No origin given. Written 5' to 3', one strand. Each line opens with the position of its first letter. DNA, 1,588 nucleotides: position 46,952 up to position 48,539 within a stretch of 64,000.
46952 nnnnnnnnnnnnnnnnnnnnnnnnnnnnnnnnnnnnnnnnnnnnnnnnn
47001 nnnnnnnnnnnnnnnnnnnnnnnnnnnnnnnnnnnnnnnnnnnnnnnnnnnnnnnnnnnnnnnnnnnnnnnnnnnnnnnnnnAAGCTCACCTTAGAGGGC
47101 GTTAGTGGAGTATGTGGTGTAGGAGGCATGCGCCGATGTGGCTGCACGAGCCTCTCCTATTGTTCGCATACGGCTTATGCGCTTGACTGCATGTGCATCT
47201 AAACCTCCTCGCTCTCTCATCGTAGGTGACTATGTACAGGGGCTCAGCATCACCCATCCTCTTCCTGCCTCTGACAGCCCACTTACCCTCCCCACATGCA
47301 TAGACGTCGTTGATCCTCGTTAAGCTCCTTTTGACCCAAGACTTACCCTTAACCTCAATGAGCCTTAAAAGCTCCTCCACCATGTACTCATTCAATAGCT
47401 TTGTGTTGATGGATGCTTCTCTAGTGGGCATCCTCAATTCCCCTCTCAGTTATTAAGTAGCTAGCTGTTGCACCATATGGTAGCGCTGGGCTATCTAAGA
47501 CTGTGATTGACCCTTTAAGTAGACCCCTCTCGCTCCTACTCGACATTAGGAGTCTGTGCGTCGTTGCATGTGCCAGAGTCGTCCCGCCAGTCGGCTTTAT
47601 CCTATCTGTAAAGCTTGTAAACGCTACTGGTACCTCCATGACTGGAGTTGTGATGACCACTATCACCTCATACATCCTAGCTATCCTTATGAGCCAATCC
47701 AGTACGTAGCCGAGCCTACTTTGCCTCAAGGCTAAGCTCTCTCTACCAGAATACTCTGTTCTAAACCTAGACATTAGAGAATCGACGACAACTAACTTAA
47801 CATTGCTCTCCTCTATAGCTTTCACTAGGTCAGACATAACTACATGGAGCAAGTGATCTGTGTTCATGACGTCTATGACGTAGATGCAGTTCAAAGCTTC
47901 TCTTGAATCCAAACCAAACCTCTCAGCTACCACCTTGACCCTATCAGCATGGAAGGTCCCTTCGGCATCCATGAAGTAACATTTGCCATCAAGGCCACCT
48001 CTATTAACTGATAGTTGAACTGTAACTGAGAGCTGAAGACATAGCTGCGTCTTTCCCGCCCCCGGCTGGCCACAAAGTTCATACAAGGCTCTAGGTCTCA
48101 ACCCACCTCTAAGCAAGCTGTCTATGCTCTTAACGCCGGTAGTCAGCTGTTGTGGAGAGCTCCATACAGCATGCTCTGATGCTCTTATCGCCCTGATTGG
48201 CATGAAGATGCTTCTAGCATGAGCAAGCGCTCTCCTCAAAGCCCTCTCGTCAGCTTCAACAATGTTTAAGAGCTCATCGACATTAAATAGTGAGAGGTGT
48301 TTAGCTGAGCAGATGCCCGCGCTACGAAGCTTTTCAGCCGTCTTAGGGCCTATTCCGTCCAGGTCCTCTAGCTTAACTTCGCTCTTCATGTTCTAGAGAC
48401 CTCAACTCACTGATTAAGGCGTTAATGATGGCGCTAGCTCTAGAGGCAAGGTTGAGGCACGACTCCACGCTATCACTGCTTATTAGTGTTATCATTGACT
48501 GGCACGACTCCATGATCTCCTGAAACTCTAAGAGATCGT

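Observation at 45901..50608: Seven-gene overlapping minus-strand operon embedding radA among uncharacterised genes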

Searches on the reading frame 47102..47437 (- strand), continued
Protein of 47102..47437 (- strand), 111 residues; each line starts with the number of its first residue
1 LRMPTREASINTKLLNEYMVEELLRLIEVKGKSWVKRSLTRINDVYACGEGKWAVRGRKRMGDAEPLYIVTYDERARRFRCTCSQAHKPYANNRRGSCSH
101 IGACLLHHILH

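Call 81: search_protein_families(library=ncbifam, proteins=[L047:5018-5962:+, L040:4992-5954:+, L037:5007-5954:+, L038:4989-5945:+, L075:3568-4353:+], max_evalue=1e-30)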
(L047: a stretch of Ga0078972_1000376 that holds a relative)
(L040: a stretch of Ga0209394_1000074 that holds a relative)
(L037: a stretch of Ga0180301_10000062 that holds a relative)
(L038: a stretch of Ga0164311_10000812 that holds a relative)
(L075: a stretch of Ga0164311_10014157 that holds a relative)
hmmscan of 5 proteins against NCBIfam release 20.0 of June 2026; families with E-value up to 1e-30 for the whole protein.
L047:5018-5962:+ (315 aa): 4 families
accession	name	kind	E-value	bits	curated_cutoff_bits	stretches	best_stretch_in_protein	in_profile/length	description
NF003301.0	PRK04301.1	equivalog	7.3e-82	275.1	259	1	8-314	5-313/316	DNA repair and recombination protein RadA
TIGR02236.1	recomb_radA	equivalog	9.9e-74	248.5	361.15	1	10-314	2-309/311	DNA repair and recombination protein RadA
TIGR02238.1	recomb_DMC1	equivalog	8e-64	215.8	447.7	1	46-314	40-311/314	meiotic recombinase Dmc1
TIGR02239.1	recomb_RAD51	equivalog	7.2e-59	199.4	478.05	1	12-314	5-311/316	DNA repair protein RAD51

L040:4992-5954:+ (321 aa): 4 families
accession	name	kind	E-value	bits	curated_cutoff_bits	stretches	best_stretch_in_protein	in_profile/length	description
NF003301.0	PRK04301.1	equivalog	6.3e-105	350.8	259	1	6-317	5-315/316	DNA repair and recombination protein RadA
TIGR02236.1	recomb_radA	equivalog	3.1e-97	325.7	361.15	1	8-317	2-311/311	DNA repair and recombination protein RadA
TIGR02239.1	recomb_RAD51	equivalog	2.7e-78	263.2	478.05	1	8-319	3-315/316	DNA repair protein RAD51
TIGR02238.1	recomb_DMC1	equivalog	1.2e-74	251.3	447.7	1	9-318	4-314/314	meiotic recombinase Dmc1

L037:5007-5954:+ (316 aa): 5 families
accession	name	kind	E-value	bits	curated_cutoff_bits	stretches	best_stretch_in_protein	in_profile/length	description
NF003301.0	PRK04301.1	equivalog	4.9e-100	334.8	259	1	2-315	2-315/316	DNA repair and recombination protein RadA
TIGR02236.1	recomb_radA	equivalog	4.4e-94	315.3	361.15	1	7-315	2-311/311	DNA repair and recombination protein RadA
TIGR02239.1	recomb_RAD51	equivalog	4.7e-75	252.6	478.05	1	12-315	8-313/316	DNA repair protein RAD51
TIGR02238.1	recomb_DMC1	equivalog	1.2e-74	251.3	447.7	1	16-316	12-314/314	meiotic recombinase Dmc1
TIGR02237.1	recomb_radB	equivalog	4.3e-37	128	172.4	1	90-314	1-210/210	DNA repair and recombination protein RadB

L038:4989-5945:+ (319 aa): 4 families
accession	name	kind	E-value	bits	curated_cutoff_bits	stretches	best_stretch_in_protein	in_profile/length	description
NF003301.0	PRK04301.1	equivalog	1.7e-111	372.4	259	1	2-315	3-315/316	DNA repair and recombination protein RadA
TIGR02236.1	recomb_radA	equivalog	9.2e-105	350.4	361.15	1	6-315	2-311/311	DNA repair and recombination protein RadA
TIGR02239.1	recomb_RAD51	equivalog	4.4e-82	275.7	478.05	1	10-316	7-314/316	DNA repair protein RAD51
TIGR02238.1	recomb_DMC1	equivalog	1.4e-77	260.9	447.7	1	10-316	7-314/314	meiotic recombinase Dmc1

L075:3568-4353:+ (262 aa): 4 families
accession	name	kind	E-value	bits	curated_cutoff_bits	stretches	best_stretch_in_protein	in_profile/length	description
NF003301.0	PRK04301.1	equivalog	4.2e-91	305.4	259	1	25-259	9-244/316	DNA repair and recombination protein RadA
TIGR02236.1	recomb_radA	equivalog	1e-86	291.2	361.15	1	26-259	5-240/311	DNA repair and recombination protein RadA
TIGR02239.1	recomb_RAD51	equivalog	2.3e-65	220.7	478.05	1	21-254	1-232/316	DNA repair protein RAD51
TIGR02238.1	recomb_DMC1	equivalog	3.4e-65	220.2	447.7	1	21-259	1-239/314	meiotic recombinase Dmc1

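Call 96: search_protein_families(library=ncbifam, proteins=[L042:207-1001:+, L040:6224-6778:+, L047:6296-6739:+], max_evalue=0.01)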
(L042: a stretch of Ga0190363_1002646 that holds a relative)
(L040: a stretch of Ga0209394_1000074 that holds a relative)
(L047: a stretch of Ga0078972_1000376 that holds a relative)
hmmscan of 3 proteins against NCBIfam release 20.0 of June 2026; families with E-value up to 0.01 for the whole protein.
L042:207-1001:+ (265 aa): 24 families
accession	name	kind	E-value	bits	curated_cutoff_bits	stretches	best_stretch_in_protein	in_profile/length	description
TIGR03881.1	KaiC_arch_4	hypoth_equivalog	1.4e-113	378.2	247.8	1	3-232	1-230/231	KaiC domain-containing protein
TIGR03877.1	thermo_KaiC_1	hypoth_equivalog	9.6e-43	146.4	307.25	1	2-224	1-227/238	KaiC domain-containing protein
NF006799.0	PRK09302.1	equivalog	4.7e-28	98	408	1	3-216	11-225/515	circadian clock protein KaiC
TIGR03880.1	KaiC_arch_3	hypoth_equivalog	2.8e-27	95.7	249.45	1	8-215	1-203/224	KaiC domain-containing protein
TIGR02655.1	circ_KaiC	equivalog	4e-21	75.2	546.25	1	4-217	2-216/484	circadian clock protein KaiC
NF052589.1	ArlH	equivalog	1.3e-19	70.8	215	1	10-212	7-204/229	archaellum protein ArlH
NF004723.0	PRK06067.1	subfamily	2.9e-16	59.7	194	1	5-209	16-213/243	flagellar accessory protein FlaH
TIGR03878.1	thermo_KaiC_2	hypoth_equivalog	6.7e-16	58.4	232.2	1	17-200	30-212/259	KaiC domain-containing protein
NF006320.0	PRK08533.1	equivalog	1.4e-11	44.5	215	1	10-209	11-202/230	flagellar accessory protein FlaH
TIGR00416.1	sms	equivalog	8.4e-09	34.7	403.05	1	3-111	74-163/454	DNA repair protein RadA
TIGR02237.1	recomb_radB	equivalog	3.1e-08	33.7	172.4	1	12-140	1-113/210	DNA repair and recombination protein RadB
NF003301.0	PRK04301.1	equivalog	2.4e-07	30.2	259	1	2-156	80-228/316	DNA repair and recombination protein RadA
NF006861.0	PRK09361.1-1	equivalog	4.4e-07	29.7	278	1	3-94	3-97/235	DNA repair and recombination protein RadB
TIGR03600.1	phage_DnaB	exception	7.4e-06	25.2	498.65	1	5-69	177-241/421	phage replicative helicase, DnaB family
NF004629.0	PRK05973.1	equivalog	2.1e-05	23.7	156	1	18-91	59-132/237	DNA helicase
TIGR02236.1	recomb_radA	equivalog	3.6e-05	23.3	361.15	1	2-157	75-225/311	DNA repair and recombination protein RadA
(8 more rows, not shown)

L040:6224-6778:+ (185 aa): 1 family
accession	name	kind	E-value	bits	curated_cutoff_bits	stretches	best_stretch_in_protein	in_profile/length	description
TIGR00522.1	dph5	equivalog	0.0062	15.9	114.3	1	46-146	15-117/258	diphthine synthase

L047:6296-6739:+ (148 aa): 0 families

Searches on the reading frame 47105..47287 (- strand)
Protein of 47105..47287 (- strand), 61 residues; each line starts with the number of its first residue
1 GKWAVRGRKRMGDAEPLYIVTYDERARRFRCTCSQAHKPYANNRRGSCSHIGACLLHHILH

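Call 102: search_solved_structures(query=A9, max_evalue=10, show_alignments=3)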
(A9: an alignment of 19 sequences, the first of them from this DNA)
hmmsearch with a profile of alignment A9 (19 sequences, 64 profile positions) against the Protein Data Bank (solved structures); distinct sequences matched with E-value up to 10: 2.
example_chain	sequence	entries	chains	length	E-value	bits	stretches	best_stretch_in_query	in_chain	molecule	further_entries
6ua3_B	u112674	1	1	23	0.7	13.2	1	2-20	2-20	modified Bim BH3 peptide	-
1rfs_A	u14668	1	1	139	5.5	10.3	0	20-43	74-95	RIESKE PROTEIN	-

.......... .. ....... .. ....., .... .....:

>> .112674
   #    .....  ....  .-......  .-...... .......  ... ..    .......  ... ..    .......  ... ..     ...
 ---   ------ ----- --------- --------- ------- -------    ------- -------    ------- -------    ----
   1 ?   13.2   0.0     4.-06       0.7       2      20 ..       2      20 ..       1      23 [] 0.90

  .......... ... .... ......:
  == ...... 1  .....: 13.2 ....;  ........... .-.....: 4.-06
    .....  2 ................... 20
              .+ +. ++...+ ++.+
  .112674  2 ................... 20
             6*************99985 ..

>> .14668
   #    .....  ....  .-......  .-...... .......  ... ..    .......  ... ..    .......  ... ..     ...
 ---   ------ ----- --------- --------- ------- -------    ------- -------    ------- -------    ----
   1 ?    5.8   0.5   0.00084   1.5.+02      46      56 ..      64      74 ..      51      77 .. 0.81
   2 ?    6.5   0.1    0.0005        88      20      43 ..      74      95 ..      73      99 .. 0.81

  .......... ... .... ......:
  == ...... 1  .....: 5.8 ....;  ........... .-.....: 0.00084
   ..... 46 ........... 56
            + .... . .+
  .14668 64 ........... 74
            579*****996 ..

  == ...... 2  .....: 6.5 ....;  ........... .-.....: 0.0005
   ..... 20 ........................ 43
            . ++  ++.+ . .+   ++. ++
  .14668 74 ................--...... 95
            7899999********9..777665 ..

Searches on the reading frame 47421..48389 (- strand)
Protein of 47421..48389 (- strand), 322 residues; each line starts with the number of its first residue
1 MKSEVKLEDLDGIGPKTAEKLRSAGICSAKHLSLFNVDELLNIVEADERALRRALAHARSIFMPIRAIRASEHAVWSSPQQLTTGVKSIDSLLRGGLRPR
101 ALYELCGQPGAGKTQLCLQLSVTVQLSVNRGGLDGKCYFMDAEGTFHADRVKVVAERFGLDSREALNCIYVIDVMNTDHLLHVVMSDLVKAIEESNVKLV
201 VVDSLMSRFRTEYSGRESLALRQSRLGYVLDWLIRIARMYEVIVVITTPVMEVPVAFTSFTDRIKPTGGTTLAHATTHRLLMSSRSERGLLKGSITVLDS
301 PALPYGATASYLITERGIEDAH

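Call 3: search_protein_families(library=pfam, proteins=[window:47421-48389:-], max_evalue=0.1)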
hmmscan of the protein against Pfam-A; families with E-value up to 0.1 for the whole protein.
window:47421-48389:- (322 aa): 12 families
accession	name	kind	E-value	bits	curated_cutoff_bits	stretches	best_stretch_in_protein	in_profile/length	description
PF08423.17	Rad51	-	4.1e-60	203.5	22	1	81-321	7-244/244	Rad51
PF13481.12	AAA_25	-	1e-11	45.3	27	1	88-245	21-185/195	AAA domain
PF06745.19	ATPase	-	2.5e-09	37.3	26.6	1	83-208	2-131/231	KaiC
PF14520.12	HHH_5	-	3.5e-06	27.8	27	1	6-43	3-40/57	Helix-hairpin-helix domain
PF03796.21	DnaB_C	-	0.0012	18.7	27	1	82-126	2-45/255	DnaB-like helicase C terminal domain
PF00633.29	HHH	-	0.0025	18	24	1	7-23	13-29/30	Helix-hairpin-helix motif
PF13401.12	AAA_22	-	0.007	17.1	27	1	102-203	7-91/130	AAA domain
PF13238.12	AAA_18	-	0.0088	16.9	29.4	1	105-214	3-89/128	AAA domain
PF11798.14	IMS_HHH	-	0.013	16.1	24.4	1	5-26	11-32/32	IMS family HHH motif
PF14229.12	DUF4332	-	0.036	14.7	23.2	0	10-52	58-100/122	Domain of unknown function (DUF4332)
PF22649.2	Cgl0159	-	0.05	13.3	27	1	124-209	68-147/251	Cgl0159-like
PF11731.14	Cdd1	-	0.065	13.9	25.5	0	6-41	7-42/86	Pathogenicity locus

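Call 4: search_protein_families(library=ncbifam, proteins=[window:47421-48389:-], max_evalue=0.1)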
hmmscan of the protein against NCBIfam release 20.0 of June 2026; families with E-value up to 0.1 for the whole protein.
window:47421-48389:- (322 aa): 21 families
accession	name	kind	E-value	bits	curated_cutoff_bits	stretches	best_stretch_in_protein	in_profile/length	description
NF003301.0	PRK04301.1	equivalog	1e-75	254.8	259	1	2-320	2-315/316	DNA repair and recombination protein RadA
TIGR02236.1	recomb_radA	equivalog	6.1e-71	239.3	361.15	1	7-320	2-311/311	DNA repair and recombination protein RadA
TIGR02239.1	recomb_RAD51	equivalog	1e-59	202.2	478.05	1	11-321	7-314/316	DNA repair protein RAD51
TIGR02238.1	recomb_DMC1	equivalog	6.9e-57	193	447.7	1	11-321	7-314/314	meiotic recombinase Dmc1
TIGR02237.1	recomb_radB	equivalog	2.8e-26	92.7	172.4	1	89-319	1-210/210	DNA repair and recombination protein RadB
NF006861.0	PRK09361.1-1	equivalog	2.8e-18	66.3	278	1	80-321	3-230/235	DNA repair and recombination protein RadB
TIGR00416.1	sms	equivalog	8.3e-10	38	403.05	1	79-246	73-217/454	DNA repair protein RadA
TIGR03881.1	KaiC_arch_4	hypoth_equivalog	1.4e-07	31.4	247.8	1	81-214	2-99/231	KaiC domain-containing protein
TIGR03880.1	KaiC_arch_3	hypoth_equivalog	6.8e-06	25.8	249.45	1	85-205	1-116/224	KaiC domain-containing protein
TIGR03878.1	thermo_KaiC_2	hypoth_equivalog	8.8e-06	25.2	232.2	1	95-210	31-145/259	KaiC domain-containing protein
TIGR03600.1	phage_DnaB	exception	3e-05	23.2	498.65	1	79-127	174-221/421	phage replicative helicase, DnaB family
TIGR03877.1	thermo_KaiC_1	hypoth_equivalog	0.00047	19.7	307.25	1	81-120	3-42/238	KaiC domain-containing protein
TIGR03491.1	TIGR03491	subfamily_domain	0.0019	17.3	97.45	1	2-62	209-269/462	TM0106 family RecB-like putative nuclease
NF006799.0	PRK09302.1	equivalog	0.0026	16.4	408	1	80-123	11-54/515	circadian clock protein KaiC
TIGR00665.1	DnaB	equivalog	0.0041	16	385.25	1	50-124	146-219/435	replicative DNA helicase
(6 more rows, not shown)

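Call 5: find_encoding_contigs(protein=window:47421-48389:-, flank=10000, max_places=6)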
Protein window:47421-48389:- (322 aa): 5 contigs read that carry it; 3 places shown.
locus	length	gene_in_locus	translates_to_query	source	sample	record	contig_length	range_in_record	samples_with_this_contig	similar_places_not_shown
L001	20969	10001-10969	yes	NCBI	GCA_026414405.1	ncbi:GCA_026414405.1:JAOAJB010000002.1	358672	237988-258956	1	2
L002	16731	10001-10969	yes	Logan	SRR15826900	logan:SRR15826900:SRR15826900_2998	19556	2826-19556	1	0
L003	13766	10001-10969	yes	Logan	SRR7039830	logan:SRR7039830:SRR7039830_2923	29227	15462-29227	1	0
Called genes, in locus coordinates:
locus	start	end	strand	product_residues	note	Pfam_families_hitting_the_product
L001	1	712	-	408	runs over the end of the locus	PF01969:Ni_insertion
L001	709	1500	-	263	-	PF00731:AIRC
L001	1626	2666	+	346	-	-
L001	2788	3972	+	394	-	PF00155:Aminotran_1_2, PF01212:Beta_elim_lyase (weak), PF01041:DegT_DnrJ_EryC1, PF01053:Cys_Met_Meta_PP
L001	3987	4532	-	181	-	PF01047:MarR, PF12840:HTH_20 (weak), PF25212:HVO_A0114 (weak)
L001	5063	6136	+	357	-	PF00037:Fer4 (faint), PF13237:Fer4_10 (weak), PF04422:FrhB_FdhB_N, PF04432:FrhB_FdhB_C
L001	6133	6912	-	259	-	PF27252:AF_1314_C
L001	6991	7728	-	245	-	PF03167:UDG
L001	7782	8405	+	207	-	-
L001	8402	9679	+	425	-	-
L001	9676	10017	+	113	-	-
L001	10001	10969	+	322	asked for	PF14520:HHH_5 (weak), PF13481:AAA_25, PF08423:Rad51, PF06745:ATPase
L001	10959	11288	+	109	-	-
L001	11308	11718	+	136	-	-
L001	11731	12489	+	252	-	PF01996:F420_ligase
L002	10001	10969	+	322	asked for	PF14520:HHH_5 (weak), PF13481:AAA_25, PF08423:Rad51, PF06745:ATPase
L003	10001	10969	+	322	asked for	PF14520:HHH_5 (weak), PF13481:AAA_25, PF08423:Rad51, PF06745:ATPase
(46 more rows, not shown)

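Call 6: search_protein_families(library=padloc, proteins=[window:47421-48389:-], max_evalue=0.1)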
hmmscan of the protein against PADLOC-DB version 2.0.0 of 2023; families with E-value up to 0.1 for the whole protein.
window:47421-48389:- (322 aa): 3 families
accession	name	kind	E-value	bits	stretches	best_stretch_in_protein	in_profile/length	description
PDLC02195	IetA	-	0.00053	17.4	1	72-134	109-171/395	-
PDLC04140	mad8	-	0.00055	17.5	1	101-160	28-76/314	mads_8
PDLC02196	IetA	-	0.013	12.9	1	80-127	102-149/374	-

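Call 7: search_protein_families(library=phrogs, proteins=[window:47421-48389:-], max_evalue=0.1)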
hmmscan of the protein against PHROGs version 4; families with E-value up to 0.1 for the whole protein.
window:47421-48389:- (322 aa): 11 families
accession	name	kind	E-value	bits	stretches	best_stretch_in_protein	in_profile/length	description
phrog_97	-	other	1e-12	49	1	82-205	50-173/506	UvsX-like recombinase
phrog_8337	-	DNA, RNA and nucleotide metabolism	9.9e-09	36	1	47-282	18-239/273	DNA repair protein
phrog_19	-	DNA, RNA and nucleotide metabolism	7.3e-07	29.4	1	82-130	335-380/621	DnaB-like replicative helicase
phrog_243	-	DNA, RNA and nucleotide metabolism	1.9e-05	24.8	1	69-123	5-58/273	DnaB-like replicative helicase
phrog_27403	-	unknown function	0.0016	19.4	1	6-45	3-42/165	-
phrog_239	-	DNA, RNA and nucleotide metabolism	0.0025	17.8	1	79-122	337-380/801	DNA primase/helicase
phrog_26214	-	unknown function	0.0032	17.1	1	84-162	39-109/420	-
phrog_906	-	DNA, RNA and nucleotide metabolism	0.0078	16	1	92-208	519-636/872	DNA polymerase/primase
phrog_6891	-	other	0.016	15.8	1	93-205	35-130/310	ATPase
phrog_20919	-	other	0.021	16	1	6-27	58-79/87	recombinase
phrog_3757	-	unknown function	0.085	13.2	0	80-121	106-147/367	-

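Call 48: search_solved_structures(query=window:47421-48389:-, max_evalue=1e-20)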
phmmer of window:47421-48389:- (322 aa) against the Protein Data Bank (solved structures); distinct sequences matched with E-value up to 1e-20: 52.
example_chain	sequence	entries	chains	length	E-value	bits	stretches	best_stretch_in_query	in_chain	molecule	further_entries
1pzn_A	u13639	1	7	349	1.3e-54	188.6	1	6-320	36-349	DNA repair and recombination protein rad51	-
2bke_A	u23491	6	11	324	3.1e-54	187.4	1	6-321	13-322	DNA REPAIR AND RECOMBINATION PROTEIN RADA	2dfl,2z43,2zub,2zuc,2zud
7c9a_A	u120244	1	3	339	3.3e-50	174.2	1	11-321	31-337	DNA repair protein RAD51 homolog 1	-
9zzr_W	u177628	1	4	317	8.8e-50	172.8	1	11-321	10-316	DNA repair protein RAD51 homolog 1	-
5jzc_A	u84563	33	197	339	1.1e-49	172.5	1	11-321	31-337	DNA repair protein RAD51 homolog 1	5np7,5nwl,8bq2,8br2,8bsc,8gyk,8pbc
8jnd_K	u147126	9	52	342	1.1e-49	172.4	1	11-321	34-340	DNA repair protein RAD51 homolog 1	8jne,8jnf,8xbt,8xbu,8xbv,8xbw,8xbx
9zzr_R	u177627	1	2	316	1.2e-49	172.3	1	11-321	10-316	DNA repair protein RAD51 homolog 1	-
9zzr_F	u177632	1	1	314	1.3e-49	172.2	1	11-321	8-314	DNA repair protein RAD51 homolog 1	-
5h1b_A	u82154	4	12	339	1.4e-49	172.1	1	11-321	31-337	DNA repair protein RAD51 homolog 1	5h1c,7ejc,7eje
9ui4_C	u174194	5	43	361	2.6e-48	168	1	11-321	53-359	DNA repair protein RAD51 homolog 1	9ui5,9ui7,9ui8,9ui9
1szp_A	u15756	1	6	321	6.2e-48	166.7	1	10-320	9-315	DNA repair protein RAD51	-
9d46_C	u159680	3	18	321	4.4e-47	163.9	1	10-320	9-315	DNA repair protein RAD51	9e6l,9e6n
9b2d_C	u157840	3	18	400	7.8e-47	163.1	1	9-320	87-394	DNA repair protein RAD51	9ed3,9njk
9q2c_G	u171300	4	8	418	9e-47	162.9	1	9-320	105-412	DNA repair protein RAD51 homolog | DNA repair protein RAD51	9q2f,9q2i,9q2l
3lda_A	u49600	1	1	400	5.4e-46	160.4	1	9-320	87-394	DNA repair protein RAD51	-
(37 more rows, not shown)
